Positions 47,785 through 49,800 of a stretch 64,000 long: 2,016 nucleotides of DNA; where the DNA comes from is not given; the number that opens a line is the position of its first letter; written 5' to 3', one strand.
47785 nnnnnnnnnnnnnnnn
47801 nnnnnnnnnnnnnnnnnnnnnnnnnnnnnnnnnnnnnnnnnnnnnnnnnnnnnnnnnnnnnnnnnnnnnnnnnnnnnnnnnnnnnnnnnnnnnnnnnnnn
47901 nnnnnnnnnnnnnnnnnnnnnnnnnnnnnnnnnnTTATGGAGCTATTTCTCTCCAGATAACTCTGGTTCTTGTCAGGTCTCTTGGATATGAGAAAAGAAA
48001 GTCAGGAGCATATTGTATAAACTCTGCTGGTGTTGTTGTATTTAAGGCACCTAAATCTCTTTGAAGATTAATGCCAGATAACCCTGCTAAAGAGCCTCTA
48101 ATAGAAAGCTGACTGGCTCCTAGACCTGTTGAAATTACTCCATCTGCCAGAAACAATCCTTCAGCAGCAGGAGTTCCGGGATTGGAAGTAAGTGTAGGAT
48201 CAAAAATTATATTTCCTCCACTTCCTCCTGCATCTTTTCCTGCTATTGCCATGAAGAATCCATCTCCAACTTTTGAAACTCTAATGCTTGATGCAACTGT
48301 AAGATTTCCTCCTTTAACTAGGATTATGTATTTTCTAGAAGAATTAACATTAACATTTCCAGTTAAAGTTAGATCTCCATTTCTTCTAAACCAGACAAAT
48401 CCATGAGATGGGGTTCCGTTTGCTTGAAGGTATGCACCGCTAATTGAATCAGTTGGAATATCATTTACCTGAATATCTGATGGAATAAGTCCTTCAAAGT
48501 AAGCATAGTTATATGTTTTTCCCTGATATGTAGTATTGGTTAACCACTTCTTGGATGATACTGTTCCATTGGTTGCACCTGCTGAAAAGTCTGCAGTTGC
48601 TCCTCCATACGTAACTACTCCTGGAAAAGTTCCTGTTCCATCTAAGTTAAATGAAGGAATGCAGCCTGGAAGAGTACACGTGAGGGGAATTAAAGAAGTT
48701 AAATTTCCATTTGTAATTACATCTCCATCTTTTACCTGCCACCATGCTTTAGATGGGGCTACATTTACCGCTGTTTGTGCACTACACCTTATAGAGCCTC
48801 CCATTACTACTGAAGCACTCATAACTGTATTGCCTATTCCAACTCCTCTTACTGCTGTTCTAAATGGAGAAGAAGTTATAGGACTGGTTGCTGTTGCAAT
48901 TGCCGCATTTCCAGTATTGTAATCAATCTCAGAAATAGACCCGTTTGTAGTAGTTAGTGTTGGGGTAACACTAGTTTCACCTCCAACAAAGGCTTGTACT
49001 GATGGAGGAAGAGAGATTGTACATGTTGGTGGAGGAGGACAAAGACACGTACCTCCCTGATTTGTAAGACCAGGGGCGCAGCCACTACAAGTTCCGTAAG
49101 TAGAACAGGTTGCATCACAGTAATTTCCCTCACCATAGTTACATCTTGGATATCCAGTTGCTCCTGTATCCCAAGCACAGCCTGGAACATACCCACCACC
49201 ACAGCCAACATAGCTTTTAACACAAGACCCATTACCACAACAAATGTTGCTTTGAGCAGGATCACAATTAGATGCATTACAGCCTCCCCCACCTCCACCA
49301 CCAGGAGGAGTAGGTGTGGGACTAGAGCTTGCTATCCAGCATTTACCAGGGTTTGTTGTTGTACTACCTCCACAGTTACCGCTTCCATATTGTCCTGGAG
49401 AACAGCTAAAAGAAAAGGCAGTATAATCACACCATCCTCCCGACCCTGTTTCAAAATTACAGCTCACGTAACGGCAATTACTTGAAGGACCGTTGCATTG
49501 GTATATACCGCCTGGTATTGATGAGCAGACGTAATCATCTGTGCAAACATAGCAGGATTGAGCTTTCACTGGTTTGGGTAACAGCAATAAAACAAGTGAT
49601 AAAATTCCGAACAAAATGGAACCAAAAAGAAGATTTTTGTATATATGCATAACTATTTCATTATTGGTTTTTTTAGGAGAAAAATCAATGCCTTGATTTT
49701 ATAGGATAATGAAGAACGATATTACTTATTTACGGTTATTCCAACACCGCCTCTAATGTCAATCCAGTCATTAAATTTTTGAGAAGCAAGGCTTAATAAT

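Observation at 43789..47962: Exact 27-bp direct repeats bracket the ~4.1-kb RiPP/kinase/phosphatase cassette and duplicate a gene 3' end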

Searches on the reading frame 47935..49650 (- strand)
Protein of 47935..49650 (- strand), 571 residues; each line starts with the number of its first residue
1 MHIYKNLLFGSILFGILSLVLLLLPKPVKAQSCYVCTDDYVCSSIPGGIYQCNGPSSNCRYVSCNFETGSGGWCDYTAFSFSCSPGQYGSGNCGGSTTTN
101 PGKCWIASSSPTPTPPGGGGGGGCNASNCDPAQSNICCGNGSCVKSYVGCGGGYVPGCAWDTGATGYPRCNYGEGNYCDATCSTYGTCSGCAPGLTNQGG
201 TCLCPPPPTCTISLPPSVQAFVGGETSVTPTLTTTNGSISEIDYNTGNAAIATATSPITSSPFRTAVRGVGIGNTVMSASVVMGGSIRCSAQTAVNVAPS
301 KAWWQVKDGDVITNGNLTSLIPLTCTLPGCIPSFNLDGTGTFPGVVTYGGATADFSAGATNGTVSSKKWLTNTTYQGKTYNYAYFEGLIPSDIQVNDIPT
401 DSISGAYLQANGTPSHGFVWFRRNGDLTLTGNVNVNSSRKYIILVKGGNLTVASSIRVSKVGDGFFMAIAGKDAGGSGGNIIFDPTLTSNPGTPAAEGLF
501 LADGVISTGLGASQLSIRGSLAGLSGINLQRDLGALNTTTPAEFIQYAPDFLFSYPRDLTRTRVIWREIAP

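Call 7: search_protein_families(library=pfam, proteins=[window:47935-49650:-], max_evalue=0.01)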
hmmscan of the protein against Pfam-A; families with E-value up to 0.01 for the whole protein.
window:47935-49650:- (571 aa): 0 families

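Call 10: find_encoding_contigs(protein=window:47935-49650:-, flank=10000, max_places=10)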
Protein window:47935-49650:- (571 aa): 1 contig read that carries it; 1 place shown.
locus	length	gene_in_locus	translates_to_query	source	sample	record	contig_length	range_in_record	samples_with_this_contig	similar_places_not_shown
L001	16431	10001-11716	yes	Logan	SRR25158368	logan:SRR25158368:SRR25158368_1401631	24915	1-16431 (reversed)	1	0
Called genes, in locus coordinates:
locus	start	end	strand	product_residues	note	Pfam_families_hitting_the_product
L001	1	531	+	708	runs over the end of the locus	PF26449:DUF8128, PF01935:DUF87 (faint), PF10412:TrwB_AAD_bind (faint), PF12696:TraG-D_C (weak)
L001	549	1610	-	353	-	PF10502:Peptidase_S26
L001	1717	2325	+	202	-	-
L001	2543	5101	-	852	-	-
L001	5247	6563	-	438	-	-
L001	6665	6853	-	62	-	-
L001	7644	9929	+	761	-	-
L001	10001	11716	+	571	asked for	-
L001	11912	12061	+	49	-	-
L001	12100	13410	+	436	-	PF02624:YcaO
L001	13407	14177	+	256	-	PF00881:Nitroreductase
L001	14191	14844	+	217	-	PF00300:His_Phos_1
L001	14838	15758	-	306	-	PF01636:APH, PF01633:Choline_kinase (weak)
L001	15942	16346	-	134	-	-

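Call 11: find_homologous_proteins(query=window:47935-49650:-)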
Query window:47935-49650:- (571 aa): 22 proteins with E <= 0.001 among 8000 candidates.
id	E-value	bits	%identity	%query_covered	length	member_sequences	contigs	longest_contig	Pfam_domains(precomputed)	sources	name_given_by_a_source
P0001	0.0e+0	1158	100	89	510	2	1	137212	-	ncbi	ncbi:MAG TPA: hypothetical protein VF185_00725 [Patescibacteria group bacterium]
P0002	3.2e-144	500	53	82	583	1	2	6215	-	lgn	-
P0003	8.0e-120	420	72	47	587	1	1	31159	-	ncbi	-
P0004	6.3e-114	400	69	47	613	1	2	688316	-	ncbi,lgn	-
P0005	1.2e-105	373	52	59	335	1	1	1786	-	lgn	-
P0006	1.5e-98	349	64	47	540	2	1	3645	-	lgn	-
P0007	1.6e-90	323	41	76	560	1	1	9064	-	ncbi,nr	ncbi:MAG TPA: Ig-like domain-containing protein [Candidatus Saccharimonadales bacterium]|nr:Ig-like 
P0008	8.6e-85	304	43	64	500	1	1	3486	-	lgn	-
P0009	4.4e-69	252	46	50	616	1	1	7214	-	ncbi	-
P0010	5.6e-67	245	57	43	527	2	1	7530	-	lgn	-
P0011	4.3e-55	206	45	47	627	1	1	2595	-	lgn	-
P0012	9.6e-51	191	36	65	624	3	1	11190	-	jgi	jgi:hypothetical protein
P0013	1.8e-46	177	35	68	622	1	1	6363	PF02368.25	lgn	-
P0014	6.0e-42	162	38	47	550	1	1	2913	-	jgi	jgi:hypothetical protein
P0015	6.8e-40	156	33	65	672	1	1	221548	-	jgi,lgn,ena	-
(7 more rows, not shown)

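Call 13: find_encoding_contigs(protein=P0004, flank=10000, max_places=4)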
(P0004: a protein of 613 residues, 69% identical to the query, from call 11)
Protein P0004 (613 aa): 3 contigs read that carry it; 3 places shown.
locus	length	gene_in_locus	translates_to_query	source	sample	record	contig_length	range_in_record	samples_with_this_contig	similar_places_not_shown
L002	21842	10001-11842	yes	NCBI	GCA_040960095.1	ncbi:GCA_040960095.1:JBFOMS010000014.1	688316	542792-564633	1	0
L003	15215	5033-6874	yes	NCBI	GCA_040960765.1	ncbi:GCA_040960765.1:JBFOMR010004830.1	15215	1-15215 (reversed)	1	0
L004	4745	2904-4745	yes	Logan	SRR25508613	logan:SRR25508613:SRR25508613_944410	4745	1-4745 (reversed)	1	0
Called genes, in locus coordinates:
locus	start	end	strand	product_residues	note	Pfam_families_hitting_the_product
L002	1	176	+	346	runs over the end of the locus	-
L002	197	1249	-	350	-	PF00535:Glycos_transf_2, PF10111:Glyco_tranf_2_2, PF13641:Glyco_tranf_2_3, PF02709:Glyco_transf_7C (weak)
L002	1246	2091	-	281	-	PF01209:Ubie_methyltran, PF05148:Methyltransf_8, PF03848:TehB (weak), PF13489:Methyltransf_23, PF08241:Methyltransf_11, PF08242:Methyltransf_12, PF13649:Methyltransf_25, PF13847:Methyltransf_31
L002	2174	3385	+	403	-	PF02475:TRM5-TYW2_MTfase (faint), PF05175:MTS, PF06325:PrmA, PF10294:Methyltransf_16 (weak), PF13847:Methyltransf_31, PF13649:Methyltransf_25 (weak), PF05175:MTS (weak)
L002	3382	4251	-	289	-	PF00535:Glycos_transf_2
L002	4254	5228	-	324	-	PF01073:3Beta_HSD (weak), PF01370:Epimerase, PF02719:Polysacc_synt_2, PF04321:RmlD_sub_bind, PF07993:NAD_binding_4 (faint), PF13460:NAD_binding_10, PF16363:GDP_Man_Dehyd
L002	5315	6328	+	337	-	PF00665:rve, PF13683:rve_3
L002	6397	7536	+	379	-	-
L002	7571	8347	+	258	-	PF01048:PNP_UDP_1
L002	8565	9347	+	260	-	PF03372:Exo_endo_phos, PF14529:Exo_endo_phos_2 (faint)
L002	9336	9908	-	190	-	PF01928:CYTH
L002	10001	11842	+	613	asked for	-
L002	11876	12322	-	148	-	PF00293:NUDIX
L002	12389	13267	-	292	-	-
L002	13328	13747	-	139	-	PF00293:NUDIX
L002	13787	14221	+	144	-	PF00293:NUDIX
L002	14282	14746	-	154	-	PF00293:NUDIX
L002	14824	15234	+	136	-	-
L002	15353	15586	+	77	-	-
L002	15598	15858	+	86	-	PF15738:YafQ_toxin (weak)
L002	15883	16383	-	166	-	PF07963:N_methyl (weak)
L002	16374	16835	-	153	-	-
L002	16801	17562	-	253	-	-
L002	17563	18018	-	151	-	PF07963:N_methyl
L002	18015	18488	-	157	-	PF07963:N_methyl (weak)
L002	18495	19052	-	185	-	-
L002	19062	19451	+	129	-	-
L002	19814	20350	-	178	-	PF07963:N_methyl (weak)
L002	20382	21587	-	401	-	PF28597:T2SSF_N, PF00482:T2SSF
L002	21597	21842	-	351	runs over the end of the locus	PF00437:T2SSE, PF13191:AAA_16 (faint), PF13401:AAA_22 (faint)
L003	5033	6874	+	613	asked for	-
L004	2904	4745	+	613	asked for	?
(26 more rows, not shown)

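Call 14: find_encoding_contigs(protein=P0003, flank=10000, max_places=4)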
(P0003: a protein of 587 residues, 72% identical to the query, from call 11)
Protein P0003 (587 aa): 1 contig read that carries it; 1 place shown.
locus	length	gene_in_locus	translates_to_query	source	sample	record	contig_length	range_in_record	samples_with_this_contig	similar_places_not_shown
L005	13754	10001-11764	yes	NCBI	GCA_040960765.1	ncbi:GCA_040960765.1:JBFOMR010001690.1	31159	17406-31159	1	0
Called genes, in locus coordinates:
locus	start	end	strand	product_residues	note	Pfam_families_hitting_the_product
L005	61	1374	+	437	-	PF00294:PfkB, PF08543:Phos_pyr_kin, PF01050:MannoseP_isomer (weak), PF07883:Cupin_2 (weak)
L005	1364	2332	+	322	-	PF01073:3Beta_HSD, PF01370:Epimerase, PF02719:Polysacc_synt_2 (weak), PF04321:RmlD_sub_bind, PF07993:NAD_binding_4 (faint), PF16363:GDP_Man_Dehyd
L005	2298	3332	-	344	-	PF01075:Glyco_transf_9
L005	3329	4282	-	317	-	-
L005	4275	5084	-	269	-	PF00535:Glycos_transf_2 (weak)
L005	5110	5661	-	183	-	PF08242:Methyltransf_12 (weak)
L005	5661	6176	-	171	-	PF18306:LDcluster4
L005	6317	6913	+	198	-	PF01634:HisG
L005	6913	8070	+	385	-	-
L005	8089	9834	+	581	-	PF02463:SMC_N (faint), PF13555:AAA_29 (faint), PF00005:ABC_tran, PF01926:MMR_HSR1 (faint), PF13304:AAA_21 (faint), PF13401:AAA_22 (faint), PF12848:ABC_tran_Xtn (weak), PF00005:ABC_tran, +1 more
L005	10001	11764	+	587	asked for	-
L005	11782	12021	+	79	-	-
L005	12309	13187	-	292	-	-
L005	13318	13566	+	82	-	-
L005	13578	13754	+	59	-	?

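Call 15: find_encoding_contigs(protein=P0002, flank=10000, max_places=4)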
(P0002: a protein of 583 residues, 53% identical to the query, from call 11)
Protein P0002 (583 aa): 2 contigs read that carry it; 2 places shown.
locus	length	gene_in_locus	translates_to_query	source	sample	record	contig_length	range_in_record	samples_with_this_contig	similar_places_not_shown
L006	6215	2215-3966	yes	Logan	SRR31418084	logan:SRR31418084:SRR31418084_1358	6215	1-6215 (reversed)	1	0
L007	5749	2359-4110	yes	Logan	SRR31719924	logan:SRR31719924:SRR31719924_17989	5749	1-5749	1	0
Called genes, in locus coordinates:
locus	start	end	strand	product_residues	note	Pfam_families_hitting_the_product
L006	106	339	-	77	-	-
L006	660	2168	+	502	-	-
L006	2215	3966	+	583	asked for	-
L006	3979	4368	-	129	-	-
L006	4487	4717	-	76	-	-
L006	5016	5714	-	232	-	-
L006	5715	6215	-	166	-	?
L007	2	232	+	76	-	?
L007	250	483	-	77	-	-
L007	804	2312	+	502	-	-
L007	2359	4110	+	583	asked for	-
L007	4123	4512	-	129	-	-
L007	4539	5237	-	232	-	-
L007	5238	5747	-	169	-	?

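Call 86: search_protein_families(library=ncbifam, proteins=[window:47935-49650:-], max_evalue=0.001)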
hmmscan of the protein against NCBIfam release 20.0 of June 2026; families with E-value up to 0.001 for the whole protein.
window:47935-49650:- (571 aa): 0 families
